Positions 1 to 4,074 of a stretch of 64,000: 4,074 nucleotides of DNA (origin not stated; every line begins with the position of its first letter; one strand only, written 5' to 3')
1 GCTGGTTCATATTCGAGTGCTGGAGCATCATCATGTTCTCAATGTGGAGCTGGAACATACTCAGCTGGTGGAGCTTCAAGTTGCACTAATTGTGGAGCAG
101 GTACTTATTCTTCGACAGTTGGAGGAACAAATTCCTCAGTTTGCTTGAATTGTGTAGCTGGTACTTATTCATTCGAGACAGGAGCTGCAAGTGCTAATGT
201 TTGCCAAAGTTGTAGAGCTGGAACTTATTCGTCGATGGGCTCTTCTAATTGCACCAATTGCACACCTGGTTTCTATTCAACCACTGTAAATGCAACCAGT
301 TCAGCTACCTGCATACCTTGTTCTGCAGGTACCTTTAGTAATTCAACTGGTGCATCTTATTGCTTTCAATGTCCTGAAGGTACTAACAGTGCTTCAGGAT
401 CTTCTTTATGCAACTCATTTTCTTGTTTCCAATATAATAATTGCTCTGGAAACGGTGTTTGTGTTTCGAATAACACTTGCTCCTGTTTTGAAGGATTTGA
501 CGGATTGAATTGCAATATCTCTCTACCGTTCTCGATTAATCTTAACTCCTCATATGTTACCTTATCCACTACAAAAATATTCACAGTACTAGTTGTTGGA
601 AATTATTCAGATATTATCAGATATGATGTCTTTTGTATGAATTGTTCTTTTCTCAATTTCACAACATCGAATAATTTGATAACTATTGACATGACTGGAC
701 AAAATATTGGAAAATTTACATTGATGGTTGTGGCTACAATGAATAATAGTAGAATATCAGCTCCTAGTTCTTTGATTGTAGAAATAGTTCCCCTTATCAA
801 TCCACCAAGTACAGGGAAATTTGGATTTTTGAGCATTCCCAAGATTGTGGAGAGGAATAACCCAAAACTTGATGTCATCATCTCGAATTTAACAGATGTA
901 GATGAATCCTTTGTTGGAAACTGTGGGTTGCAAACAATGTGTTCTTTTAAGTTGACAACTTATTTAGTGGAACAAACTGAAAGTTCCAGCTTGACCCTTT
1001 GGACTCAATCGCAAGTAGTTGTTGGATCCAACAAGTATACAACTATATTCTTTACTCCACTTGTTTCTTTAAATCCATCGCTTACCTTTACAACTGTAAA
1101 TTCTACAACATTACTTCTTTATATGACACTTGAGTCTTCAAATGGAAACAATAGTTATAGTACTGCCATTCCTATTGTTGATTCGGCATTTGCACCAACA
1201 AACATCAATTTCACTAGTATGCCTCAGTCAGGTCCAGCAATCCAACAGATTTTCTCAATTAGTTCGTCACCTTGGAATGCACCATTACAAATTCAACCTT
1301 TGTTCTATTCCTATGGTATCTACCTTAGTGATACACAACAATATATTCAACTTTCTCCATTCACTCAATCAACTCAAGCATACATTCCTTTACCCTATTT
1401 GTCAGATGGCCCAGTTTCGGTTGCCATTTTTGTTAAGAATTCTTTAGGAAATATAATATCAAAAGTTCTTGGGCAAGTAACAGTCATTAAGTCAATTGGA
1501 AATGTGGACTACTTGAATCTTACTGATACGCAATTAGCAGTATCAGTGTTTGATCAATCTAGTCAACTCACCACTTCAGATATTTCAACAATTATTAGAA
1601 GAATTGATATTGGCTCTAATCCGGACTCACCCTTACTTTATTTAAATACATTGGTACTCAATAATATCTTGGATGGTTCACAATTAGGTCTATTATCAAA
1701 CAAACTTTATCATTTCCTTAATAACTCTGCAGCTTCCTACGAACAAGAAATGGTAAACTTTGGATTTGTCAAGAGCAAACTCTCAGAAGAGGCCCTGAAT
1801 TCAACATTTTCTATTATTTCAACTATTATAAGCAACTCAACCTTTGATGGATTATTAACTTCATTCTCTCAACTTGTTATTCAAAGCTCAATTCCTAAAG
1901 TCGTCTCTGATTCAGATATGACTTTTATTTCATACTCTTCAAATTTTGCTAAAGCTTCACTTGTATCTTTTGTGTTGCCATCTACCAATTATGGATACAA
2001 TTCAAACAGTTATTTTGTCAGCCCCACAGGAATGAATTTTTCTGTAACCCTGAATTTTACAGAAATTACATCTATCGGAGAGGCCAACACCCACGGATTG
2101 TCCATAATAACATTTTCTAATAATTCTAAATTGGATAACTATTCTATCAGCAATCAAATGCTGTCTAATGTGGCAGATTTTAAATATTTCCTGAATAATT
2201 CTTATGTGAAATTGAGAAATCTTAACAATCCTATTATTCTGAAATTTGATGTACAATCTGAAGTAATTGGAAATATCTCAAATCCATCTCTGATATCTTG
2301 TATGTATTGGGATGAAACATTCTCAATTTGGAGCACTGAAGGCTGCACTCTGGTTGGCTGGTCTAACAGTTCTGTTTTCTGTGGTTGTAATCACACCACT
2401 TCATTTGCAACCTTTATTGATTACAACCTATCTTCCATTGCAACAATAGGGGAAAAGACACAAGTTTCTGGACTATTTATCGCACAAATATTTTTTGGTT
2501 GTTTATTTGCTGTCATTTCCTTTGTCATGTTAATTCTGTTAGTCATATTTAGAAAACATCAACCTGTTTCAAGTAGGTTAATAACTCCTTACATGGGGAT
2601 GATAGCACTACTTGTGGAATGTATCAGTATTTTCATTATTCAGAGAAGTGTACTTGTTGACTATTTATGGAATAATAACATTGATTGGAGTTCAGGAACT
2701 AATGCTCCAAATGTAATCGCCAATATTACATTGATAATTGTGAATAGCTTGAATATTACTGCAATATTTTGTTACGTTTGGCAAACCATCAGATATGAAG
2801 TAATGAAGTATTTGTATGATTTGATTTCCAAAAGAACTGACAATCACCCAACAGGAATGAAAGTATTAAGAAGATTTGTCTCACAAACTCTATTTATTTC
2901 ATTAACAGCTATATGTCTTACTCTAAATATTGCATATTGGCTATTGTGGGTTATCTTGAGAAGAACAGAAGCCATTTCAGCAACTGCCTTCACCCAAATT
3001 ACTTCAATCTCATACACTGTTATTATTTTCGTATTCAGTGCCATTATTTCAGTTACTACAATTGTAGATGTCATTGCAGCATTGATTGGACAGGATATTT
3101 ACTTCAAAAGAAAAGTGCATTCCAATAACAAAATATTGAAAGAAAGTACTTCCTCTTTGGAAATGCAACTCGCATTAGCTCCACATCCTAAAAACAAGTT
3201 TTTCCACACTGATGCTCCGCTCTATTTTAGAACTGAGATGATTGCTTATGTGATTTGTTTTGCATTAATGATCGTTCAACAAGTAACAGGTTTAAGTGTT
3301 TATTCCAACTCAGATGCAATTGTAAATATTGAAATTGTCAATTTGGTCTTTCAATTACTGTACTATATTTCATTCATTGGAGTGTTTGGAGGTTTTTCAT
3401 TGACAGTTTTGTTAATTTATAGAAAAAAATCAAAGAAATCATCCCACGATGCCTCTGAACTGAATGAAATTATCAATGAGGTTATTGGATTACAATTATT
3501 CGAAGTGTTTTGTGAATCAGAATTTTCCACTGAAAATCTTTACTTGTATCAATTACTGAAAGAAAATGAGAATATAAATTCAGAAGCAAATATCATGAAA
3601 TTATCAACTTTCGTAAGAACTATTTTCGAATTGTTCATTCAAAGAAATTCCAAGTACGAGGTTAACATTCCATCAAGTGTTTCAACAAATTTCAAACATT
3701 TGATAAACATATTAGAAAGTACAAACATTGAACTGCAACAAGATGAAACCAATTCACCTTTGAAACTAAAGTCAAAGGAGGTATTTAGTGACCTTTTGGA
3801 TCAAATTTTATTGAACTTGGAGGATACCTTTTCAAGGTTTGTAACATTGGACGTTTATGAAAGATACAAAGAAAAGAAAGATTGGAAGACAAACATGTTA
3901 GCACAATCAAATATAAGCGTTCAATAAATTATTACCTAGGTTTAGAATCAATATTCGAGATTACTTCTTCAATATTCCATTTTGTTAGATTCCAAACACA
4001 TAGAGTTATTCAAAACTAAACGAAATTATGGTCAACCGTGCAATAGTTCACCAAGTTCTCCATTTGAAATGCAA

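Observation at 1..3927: Adhesion-GPCR architecture (GCC2/GCC3 repeats, EGF, GPS, 7TM) fused to a C-terminal RGS domain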

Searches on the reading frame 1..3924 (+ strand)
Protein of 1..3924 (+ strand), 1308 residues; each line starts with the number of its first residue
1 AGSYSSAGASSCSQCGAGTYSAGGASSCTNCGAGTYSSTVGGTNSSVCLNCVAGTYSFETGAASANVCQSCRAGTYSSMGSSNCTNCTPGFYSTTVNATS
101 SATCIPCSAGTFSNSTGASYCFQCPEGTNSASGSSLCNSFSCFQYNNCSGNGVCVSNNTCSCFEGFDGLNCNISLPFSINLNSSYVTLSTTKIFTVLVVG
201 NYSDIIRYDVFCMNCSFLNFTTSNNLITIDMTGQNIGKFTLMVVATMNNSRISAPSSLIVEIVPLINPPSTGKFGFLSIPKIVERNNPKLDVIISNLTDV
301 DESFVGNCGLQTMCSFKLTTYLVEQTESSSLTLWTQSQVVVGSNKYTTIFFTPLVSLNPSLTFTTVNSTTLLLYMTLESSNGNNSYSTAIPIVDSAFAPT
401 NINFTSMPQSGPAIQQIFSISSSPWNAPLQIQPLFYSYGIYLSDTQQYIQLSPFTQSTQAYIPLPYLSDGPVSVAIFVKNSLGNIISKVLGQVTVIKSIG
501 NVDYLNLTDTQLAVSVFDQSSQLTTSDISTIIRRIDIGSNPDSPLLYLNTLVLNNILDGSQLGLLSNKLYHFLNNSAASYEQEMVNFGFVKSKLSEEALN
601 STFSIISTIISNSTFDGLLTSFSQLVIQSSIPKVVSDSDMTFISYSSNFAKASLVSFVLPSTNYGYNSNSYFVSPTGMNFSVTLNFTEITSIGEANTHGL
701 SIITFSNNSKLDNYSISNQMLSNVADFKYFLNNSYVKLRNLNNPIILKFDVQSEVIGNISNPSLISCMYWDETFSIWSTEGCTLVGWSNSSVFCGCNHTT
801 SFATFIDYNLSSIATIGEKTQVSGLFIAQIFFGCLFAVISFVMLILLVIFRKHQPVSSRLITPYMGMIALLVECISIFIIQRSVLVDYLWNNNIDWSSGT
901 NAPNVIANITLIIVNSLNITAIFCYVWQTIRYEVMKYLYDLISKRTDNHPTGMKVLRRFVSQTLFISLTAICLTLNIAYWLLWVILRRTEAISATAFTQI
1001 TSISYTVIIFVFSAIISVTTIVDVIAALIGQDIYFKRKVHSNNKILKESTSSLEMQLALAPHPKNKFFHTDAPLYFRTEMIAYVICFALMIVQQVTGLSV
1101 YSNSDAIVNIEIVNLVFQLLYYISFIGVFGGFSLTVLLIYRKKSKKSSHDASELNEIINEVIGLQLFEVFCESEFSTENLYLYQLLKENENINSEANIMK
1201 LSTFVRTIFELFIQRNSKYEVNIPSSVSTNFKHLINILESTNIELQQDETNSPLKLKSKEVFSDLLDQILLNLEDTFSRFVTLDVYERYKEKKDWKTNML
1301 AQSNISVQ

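Call 4: search_protein_families(library=pfam, proteins=[window:1-3924:+], max_evalue=1)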
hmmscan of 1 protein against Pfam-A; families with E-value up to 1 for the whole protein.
window:1-3924:+ (1308 aa): 10 families
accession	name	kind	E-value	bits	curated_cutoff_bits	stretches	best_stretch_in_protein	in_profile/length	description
PF07699.19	Ephrin_rec_like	-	4.1e-11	42.9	23.1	4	97-130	5-37/48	Tyrosine-protein kinase ephrin type A/B receptor-like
PF00615.24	RGS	-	1.4e-09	38.8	23.9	1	1154-1289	2-117/117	Regulator of G protein signaling domain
PF01825.27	GPS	-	3.7e-08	34.2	22.5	1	766-803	2-43/45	GPCR proteolysis site, GPS, motif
PF23091.2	TNFR_ELAPOR1_6th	-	1.4e-05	25.4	33.2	2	87-131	2-39/41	ELAPOR1-like, TNF receptor-like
PF07562.20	NCD3G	-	0.00015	22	38.9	3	82-129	4-53/54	Nine Cysteines Domain of family 3 GPCR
PF23106.1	EGF_Teneurin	-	0.00079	19.9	24.3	1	147-173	4-29/30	Teneurin-like EGF domain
PF00008.33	EGF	-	0.026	15.3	21.5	1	142-169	1-31/32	EGF-like domain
PF21795.3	JAG1-like_EGF2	-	0.26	11.8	27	1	152-171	3-22/25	Protein jagged-1-like, atypical EGF2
PF17848.7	Zn_ribbon_ACC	-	0.38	11.4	24.5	0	27-51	3-26/26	Acetyl-CoA carboxylase zinc finger domain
PF01034.25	Syndecan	-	0.59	10.6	25.2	0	826-851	8-33/64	Syndecan domain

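Call 5: search_solved_structures(query=window:1-3924:+, max_evalue=1, show_alignments=3)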
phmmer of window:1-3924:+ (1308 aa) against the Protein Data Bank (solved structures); distinct sequences matched with E-value up to 1: 38.
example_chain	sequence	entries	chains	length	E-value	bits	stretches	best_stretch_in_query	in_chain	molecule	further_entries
8tx1_A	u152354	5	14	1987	2.8e-11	45.3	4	8-130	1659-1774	Mastigoneme-like protein | Mst1 | Tyrosine-protein kinase ephrin type A/B receptor-like domain-containing protein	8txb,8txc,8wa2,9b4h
2crp_A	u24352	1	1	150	0.00067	20.8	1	1153-1236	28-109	Regulator of G-protein signaling 5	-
2v4z_B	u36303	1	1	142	0.00097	20.3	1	1153-1239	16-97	REGULATOR OF G-PROTEIN SIGNALING 2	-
1agr_E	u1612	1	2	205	0.0015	19.7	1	1148-1241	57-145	RGS4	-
1ezt_A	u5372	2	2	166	0.0015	19.7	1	1151-1241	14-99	REGULATOR OF G-PROTEIN SIGNALING 4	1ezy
2af0_A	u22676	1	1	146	0.0032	18.6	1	1153-1238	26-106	Regulator of G-protein signaling 2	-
9mqr_A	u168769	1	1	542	0.0057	17.7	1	765-806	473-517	Adhesion G protein-coupled receptor E5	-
4ekc_B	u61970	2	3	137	0.0058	17.7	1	1154-1239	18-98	Regulator of G-protein signaling 2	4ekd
6vhh_B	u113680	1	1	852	0.0058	17.7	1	728-806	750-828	Adhesion G protein-coupled receptor L3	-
8jmt_A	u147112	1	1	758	0.0067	17.5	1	718-840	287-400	Adhesion G protein-coupled receptor L3,Soluble cytochrome b562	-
8ikj_R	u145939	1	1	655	0.012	16.7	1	765-843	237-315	Adhesion G protein-coupled receptor E5,Soluble cytochrome b562,Adhesion G protein-coupled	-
2ode_B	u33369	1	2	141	0.014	16.4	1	1141-1227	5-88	Regulator of G-protein signaling 8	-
3c7k_B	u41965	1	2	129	0.015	16.4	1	1156-1250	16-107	Regulator of G-protein signaling 16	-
5do9_B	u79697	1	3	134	0.015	16.3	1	1141-1226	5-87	Regulator of G-protein signaling 8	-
2ihd_A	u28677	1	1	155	0.016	16.3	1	1140-1226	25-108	Regulator of G-protein signaling 8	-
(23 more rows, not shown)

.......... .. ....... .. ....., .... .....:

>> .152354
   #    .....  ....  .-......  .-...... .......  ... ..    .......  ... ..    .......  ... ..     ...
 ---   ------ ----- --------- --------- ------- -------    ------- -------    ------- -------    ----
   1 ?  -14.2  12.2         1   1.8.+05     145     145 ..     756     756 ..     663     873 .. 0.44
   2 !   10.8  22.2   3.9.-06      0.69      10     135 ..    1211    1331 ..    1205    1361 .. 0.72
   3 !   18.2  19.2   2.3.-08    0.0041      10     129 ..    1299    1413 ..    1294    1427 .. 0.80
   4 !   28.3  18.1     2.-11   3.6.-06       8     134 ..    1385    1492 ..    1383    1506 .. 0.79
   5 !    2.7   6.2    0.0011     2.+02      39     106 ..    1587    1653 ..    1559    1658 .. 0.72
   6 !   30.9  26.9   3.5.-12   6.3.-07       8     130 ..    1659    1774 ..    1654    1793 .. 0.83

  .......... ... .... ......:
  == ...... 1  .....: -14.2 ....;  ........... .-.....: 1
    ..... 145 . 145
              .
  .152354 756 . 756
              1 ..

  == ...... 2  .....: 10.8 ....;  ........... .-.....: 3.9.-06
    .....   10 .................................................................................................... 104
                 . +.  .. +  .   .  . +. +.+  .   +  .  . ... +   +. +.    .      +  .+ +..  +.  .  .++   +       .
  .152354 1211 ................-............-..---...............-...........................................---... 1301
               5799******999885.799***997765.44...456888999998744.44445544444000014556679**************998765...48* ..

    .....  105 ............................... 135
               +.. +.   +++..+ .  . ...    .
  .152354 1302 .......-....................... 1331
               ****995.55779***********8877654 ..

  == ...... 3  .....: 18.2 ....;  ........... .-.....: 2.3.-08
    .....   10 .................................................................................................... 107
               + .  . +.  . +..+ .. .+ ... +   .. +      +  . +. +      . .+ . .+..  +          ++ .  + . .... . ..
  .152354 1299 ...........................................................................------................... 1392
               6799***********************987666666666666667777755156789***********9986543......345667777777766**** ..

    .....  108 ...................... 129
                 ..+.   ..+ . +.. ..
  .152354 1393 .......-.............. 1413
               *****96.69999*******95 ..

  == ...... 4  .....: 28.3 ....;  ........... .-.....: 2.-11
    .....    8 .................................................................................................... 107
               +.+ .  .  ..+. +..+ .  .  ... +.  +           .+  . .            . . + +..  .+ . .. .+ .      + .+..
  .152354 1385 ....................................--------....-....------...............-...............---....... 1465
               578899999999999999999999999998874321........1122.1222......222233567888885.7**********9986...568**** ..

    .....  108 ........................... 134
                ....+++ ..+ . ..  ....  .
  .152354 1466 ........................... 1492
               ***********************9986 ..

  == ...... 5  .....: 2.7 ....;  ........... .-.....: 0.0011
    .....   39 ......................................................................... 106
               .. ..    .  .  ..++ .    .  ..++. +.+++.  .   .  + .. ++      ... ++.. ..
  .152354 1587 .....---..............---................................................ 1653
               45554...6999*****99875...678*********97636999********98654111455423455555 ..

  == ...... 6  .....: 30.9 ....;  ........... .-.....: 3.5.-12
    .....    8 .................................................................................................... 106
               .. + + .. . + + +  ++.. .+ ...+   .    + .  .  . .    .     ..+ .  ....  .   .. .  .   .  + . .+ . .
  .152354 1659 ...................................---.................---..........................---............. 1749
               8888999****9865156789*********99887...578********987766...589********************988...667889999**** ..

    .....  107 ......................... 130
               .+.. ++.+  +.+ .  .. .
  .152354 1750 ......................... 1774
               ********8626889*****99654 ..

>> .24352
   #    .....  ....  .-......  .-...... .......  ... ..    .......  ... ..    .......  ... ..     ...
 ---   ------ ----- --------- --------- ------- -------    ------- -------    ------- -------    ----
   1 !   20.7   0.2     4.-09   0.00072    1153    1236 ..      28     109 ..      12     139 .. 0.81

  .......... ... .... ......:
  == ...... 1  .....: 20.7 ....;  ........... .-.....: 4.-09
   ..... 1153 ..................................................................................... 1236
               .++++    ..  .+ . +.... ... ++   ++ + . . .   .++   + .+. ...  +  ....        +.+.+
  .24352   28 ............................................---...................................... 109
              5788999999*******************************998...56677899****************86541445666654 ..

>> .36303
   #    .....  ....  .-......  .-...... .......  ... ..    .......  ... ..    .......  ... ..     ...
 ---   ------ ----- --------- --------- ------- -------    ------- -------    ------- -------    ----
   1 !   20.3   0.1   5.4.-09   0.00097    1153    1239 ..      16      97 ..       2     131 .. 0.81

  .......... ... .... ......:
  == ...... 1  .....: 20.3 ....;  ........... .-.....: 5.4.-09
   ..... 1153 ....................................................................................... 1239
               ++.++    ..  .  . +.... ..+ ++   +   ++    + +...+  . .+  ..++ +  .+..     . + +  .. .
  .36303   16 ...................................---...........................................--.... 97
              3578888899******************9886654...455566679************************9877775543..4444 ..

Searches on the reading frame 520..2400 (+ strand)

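Call 11: search_protein_families(library=pfam, proteins=[window:520-2400:+], max_evalue=10)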
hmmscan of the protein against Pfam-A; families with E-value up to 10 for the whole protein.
window:520-2400:+ (627 aa): 1 family
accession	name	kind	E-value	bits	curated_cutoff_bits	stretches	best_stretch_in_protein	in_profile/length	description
PF01825.27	GPS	-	9.9e-06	26.4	22.5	1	593-627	2-40/45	GPCR proteolysis site, GPS, motif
